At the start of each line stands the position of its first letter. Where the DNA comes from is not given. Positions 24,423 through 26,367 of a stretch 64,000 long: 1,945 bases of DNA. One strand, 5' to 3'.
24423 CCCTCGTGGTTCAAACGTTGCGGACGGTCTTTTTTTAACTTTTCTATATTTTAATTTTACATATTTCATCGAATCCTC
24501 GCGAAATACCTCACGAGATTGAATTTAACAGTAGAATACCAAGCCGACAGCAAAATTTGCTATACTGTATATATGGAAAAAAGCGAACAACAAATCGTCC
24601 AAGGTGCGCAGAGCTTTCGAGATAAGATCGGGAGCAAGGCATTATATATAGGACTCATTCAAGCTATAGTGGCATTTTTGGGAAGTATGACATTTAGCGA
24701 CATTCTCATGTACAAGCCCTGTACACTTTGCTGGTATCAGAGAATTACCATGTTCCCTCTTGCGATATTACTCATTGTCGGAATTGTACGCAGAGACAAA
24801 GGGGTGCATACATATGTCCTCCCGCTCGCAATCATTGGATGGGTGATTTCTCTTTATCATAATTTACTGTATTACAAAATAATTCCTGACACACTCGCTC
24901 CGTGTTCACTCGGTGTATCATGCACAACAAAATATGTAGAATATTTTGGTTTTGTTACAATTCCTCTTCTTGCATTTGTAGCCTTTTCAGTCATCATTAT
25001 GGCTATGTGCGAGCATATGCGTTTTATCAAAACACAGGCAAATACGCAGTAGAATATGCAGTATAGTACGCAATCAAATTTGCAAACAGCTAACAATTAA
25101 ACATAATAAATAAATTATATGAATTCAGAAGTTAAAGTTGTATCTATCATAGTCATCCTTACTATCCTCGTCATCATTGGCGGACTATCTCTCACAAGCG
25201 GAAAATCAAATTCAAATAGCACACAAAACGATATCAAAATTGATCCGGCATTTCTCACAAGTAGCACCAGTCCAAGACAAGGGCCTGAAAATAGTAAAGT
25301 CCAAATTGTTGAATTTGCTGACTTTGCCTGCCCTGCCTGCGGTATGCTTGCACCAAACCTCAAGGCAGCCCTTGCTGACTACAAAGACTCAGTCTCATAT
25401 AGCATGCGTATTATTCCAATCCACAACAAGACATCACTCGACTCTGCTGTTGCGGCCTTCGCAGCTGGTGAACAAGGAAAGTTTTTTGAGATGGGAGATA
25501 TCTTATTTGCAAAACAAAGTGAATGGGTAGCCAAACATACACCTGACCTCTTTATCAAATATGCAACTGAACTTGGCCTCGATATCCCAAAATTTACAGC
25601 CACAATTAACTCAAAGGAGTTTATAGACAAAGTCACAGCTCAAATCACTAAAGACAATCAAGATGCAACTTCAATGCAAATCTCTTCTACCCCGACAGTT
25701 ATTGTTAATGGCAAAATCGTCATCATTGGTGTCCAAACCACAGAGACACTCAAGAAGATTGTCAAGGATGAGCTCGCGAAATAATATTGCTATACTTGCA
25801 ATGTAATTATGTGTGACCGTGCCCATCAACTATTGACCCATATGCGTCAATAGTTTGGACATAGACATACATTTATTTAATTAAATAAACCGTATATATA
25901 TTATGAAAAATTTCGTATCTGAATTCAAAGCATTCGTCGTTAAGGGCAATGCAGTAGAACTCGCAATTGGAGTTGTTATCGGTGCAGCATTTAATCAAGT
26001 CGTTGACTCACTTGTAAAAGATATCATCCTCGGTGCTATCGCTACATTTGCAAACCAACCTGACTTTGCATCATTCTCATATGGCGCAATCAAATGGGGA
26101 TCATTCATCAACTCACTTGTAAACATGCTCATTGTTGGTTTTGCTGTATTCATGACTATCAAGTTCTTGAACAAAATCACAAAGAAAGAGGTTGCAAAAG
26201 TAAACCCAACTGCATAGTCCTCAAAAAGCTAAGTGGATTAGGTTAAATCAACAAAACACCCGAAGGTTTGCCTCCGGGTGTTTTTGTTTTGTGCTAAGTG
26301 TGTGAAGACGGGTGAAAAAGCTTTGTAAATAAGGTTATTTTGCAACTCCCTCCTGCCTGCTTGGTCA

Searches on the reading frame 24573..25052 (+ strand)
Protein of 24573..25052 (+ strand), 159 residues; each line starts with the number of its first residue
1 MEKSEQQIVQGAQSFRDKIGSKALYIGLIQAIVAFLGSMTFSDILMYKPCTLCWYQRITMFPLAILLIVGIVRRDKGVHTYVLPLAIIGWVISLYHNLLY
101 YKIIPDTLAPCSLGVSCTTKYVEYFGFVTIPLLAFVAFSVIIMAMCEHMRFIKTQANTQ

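Call 11: search_protein_families(library=pfam, proteins=[window:24573-25052:+])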
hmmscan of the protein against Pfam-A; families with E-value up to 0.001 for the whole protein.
window:24573-25052:+ (159 aa): 1 family
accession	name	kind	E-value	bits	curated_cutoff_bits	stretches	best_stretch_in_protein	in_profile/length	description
PF02600.21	DsbB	-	7e-11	43.2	22.1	1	24-126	5-127/148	Disulfide bond formation protein DsbB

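Call 32: find_homologous_proteins(query=window:24573-25052:+, max_evalue=1e-8)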
Query window:24573-25052:+ (159 aa): 1654 proteins with E <= 1e-8 among 1710 candidates; the best 120 are listed.
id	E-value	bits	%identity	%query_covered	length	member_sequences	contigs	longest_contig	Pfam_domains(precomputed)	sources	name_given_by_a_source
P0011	4.2e-100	350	100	100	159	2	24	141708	PF02600.22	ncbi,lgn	-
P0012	7.0e-69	249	73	92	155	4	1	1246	PF02600.22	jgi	jgi:disulfide bond formation protein DsbB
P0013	2.9e-68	247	73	92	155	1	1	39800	PF02600.22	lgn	-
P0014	2.1e-64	234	72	91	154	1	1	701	PF02600.22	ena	-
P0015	2.4e-64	234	72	90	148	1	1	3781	PF02600.22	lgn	-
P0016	3.8e-61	224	75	86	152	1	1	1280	PF02600.22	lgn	-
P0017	6.4e-61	223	69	90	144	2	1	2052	PF02600.22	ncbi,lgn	-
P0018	9.2e-61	222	69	95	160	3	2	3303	PF02600.22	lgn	-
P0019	1.3e-60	222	76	85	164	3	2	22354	PF02600.22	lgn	-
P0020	7.8e-60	219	74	84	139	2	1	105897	PF02600.22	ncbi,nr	ncbi:MAG: disulfide bond formation protein B [Candidatus Taylorbacteria bacterium]|nr:disulfide bond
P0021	7.9e-60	219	66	94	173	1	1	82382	PF02600.22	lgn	-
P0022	1.0e-59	219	70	89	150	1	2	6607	PF02600.22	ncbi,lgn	-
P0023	2.4e-59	218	66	97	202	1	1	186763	PF02600.22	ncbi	-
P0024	3.7e-59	217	67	92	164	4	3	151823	PF02600.22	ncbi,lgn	-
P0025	1.0e-58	216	70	85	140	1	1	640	PF02600.22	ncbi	-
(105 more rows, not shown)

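Call 37: find_related_loci(query=A3, collection=metagenome_contigs, flank=3000)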
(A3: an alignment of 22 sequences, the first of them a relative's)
Query A3 (159 aa) in metagenome_contigs; peptide patterns used: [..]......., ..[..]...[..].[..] (x = any residue, [..] = any of these).
600 stretches matched a pattern (row limit reached: there are more); 487 encode a relative of the query (tblastn E <= 1e-3); the best 80 are kept; 80 distinct loci.
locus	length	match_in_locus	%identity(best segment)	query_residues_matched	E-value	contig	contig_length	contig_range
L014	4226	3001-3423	70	19-159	3e-65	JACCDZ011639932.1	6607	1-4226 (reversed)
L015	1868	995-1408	67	16-153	2e-64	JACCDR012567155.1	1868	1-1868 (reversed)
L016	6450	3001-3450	58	2-145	2e-56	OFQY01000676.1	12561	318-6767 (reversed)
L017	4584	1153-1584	51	10-153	5e-52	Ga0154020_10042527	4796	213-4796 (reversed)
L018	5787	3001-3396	61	14-145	2e-51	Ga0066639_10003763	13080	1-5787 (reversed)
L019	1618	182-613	49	16-159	1e-52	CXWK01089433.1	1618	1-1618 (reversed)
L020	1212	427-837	55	14-148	2e-53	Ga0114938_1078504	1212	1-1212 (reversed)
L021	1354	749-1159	56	16-157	4e-53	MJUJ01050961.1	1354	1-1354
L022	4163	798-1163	63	24-145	7e-51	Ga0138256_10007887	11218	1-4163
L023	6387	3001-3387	58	17-145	5e-50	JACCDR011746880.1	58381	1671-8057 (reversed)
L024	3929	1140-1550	56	12-151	1e-49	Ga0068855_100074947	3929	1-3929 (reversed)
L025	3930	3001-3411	56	12-151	1e-49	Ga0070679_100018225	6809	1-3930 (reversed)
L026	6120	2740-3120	57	19-145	4e-49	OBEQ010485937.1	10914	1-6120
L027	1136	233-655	52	17-157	1e-50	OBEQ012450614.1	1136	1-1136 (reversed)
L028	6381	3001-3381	55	19-145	5e-48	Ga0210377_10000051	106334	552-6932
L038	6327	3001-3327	62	33-141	7e-46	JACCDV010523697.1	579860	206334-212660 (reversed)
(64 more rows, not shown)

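Call 47: search_protein_families(library=ncbifam, proteins=[window:24573-25052:+], max_evalue=0.00001)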
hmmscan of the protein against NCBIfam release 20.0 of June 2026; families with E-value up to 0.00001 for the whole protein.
window:24573-25052:+ (159 aa): 2 families
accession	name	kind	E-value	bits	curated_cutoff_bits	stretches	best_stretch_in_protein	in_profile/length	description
NF002849.0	PRK03113.1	subfamily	3.7e-37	127.6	124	1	21-145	8-132/139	disulfide oxidoreductase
NF001863.0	PRK00611.1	equivalog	5.5e-23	81.8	145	1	19-143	5-126/136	putative disulfide oxidoreductase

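Call 74: find_encoding_contigs(protein=P0019, flank=3000, max_places=3)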
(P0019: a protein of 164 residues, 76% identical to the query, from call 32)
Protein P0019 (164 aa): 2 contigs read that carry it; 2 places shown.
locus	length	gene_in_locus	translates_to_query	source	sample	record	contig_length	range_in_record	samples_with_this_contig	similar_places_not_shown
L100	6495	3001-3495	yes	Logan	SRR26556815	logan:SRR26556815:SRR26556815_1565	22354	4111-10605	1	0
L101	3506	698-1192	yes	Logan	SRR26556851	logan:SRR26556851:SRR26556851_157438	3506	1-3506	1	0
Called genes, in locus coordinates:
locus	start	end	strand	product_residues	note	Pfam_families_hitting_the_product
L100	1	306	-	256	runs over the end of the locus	PF00459:Inositol_P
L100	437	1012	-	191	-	-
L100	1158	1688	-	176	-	PF00254:FKBP_C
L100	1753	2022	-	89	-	PF00462:Glutaredoxin, PF13417:GST_N_3 (weak)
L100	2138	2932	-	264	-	PF02535:Zip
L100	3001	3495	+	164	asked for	PF02600:DsbB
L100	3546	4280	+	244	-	PF13462:Thioredoxin_4, PF01323:DSBA (weak), PF13743:Thioredoxin_5 (weak)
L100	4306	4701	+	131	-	PF01741:MscL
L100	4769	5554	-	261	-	-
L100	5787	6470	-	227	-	-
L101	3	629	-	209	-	?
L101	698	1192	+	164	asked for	PF02600:DsbB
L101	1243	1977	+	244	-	PF13462:Thioredoxin_4, PF01323:DSBA (weak), PF13743:Thioredoxin_5 (weak)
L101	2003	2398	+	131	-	PF01741:MscL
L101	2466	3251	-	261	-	-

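Call 75: find_encoding_contigs(protein=P0015, flank=3000, max_places=3)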
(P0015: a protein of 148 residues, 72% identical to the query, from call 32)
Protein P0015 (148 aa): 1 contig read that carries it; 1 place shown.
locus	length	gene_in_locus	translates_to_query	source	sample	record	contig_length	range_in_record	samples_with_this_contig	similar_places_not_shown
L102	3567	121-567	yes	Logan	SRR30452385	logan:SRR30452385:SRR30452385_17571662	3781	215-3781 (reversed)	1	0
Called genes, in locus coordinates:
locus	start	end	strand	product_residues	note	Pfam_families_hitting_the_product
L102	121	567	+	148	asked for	PF02600:DsbB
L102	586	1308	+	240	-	PF13462:Thioredoxin_4, PF01323:DSBA, PF13743:Thioredoxin_5 (faint)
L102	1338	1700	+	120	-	PF01741:MscL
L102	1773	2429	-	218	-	-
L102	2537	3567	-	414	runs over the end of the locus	?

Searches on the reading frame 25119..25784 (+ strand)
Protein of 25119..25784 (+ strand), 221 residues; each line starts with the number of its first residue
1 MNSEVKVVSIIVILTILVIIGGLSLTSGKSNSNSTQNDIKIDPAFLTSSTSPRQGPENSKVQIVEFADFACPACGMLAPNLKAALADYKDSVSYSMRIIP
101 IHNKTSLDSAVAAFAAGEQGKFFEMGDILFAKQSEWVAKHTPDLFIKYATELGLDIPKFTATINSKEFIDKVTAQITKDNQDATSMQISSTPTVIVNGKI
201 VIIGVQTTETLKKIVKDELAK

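Call 11: search_protein_families(library=pfam, proteins=[window:25119-25784:+])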
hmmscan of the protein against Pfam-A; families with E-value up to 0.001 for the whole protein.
window:25119-25784:+ (221 aa): 4 families
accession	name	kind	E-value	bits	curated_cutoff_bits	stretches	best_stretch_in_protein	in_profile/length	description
PF13462.12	Thioredoxin_4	-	8.3e-24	85.1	23.2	1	48-217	2-165/165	Thioredoxin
PF01323.26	DSBA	-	3e-13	50.4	25.6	1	62-214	1-189/191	DSBA-like thioredoxin domain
PF13192.12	Thioredoxin_3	-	7.3e-08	32.8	24.8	1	172-216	31-76/76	Thioredoxin domain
PF00085.26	Thioredoxin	-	0.00026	21.4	23.5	0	59-93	18-52/103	Thioredoxin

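Call 13: find_encoding_contigs(protein=window:25119-25784:+, flank=6000, max_places=10)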
Protein window:25119-25784:+ (221 aa): 24 contigs read that carry it; 7 places shown.
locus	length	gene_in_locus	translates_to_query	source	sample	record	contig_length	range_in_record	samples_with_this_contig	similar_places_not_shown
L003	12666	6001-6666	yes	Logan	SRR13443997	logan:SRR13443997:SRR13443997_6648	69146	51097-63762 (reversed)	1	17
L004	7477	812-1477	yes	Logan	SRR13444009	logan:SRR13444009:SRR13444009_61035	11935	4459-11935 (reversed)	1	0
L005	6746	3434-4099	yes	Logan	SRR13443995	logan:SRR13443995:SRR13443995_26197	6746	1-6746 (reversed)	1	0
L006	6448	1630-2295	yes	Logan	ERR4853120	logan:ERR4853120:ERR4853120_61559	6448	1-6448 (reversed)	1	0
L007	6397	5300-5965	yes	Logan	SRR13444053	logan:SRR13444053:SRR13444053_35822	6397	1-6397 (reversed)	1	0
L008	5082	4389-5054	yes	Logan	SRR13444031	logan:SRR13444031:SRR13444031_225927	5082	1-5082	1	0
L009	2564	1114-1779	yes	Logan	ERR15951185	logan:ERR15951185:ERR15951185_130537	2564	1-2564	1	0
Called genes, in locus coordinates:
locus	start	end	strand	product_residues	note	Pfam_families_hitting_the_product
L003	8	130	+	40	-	-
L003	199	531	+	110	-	-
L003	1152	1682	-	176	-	PF00254:FKBP_C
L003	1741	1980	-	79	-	PF00462:Glutaredoxin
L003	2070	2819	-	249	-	PF02535:Zip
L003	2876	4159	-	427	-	PF07907:YibE_F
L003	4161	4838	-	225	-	PF01475:FUR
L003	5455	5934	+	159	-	PF02600:DsbB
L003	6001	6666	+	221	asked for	PF13462:Thioredoxin_4, PF01323:DSBA, PF13192:Thioredoxin_3 (weak)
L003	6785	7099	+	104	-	PF01741:MscL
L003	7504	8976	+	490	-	-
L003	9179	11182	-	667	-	PF03023:MurJ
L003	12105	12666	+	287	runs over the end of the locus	-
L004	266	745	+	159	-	PF02600:DsbB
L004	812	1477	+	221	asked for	PF13462:Thioredoxin_4, PF01323:DSBA, PF13192:Thioredoxin_3 (weak)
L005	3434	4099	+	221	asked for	PF13462:Thioredoxin_4, PF01323:DSBA, PF13192:Thioredoxin_3 (weak)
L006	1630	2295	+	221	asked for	PF13462:Thioredoxin_4, PF01323:DSBA, PF13192:Thioredoxin_3 (weak)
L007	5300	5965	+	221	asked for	PF13462:Thioredoxin_4, PF01323:DSBA, PF13192:Thioredoxin_3 (weak)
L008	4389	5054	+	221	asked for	PF13462:Thioredoxin_4, PF01323:DSBA, PF13192:Thioredoxin_3 (weak)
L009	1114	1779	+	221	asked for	PF13462:Thioredoxin_4, PF01323:DSBA, PF13192:Thioredoxin_3 (weak)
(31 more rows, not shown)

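Call 47: search_protein_families(library=ncbifam, proteins=[window:25119-25784:+], max_evalue=0.00001)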
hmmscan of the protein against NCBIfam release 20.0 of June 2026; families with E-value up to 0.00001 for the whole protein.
window:25119-25784:+ (221 aa): 2 families
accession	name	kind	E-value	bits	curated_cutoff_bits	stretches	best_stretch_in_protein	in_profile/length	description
NF041057.1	Rcas_1661_fam_Se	equivalog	1.1e-18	67.7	190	1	55-216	85-245/247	Rcas_1661 family thioredoxin-like (seleno)lipoprotein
TIGR00411.1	redox_disulf_1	equivalog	2.9e-06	27.2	92.75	0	169-218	32-81/82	MJ0307 family thioredoxin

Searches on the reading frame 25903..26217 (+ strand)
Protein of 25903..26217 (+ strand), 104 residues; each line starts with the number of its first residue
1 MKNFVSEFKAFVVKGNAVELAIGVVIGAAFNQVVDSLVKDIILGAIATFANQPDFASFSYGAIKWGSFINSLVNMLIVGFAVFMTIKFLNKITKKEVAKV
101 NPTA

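Call 11: search_protein_families(library=pfam, proteins=[window:25903-26217:+])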
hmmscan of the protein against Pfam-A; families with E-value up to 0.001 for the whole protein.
window:25903-26217:+ (104 aa): 1 family
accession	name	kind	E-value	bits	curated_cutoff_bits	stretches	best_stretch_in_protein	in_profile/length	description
PF01741.23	MscL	-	1.9e-26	93.3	27.4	1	4-98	1-104/123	Large-conductance mechanosensitive channel, MscL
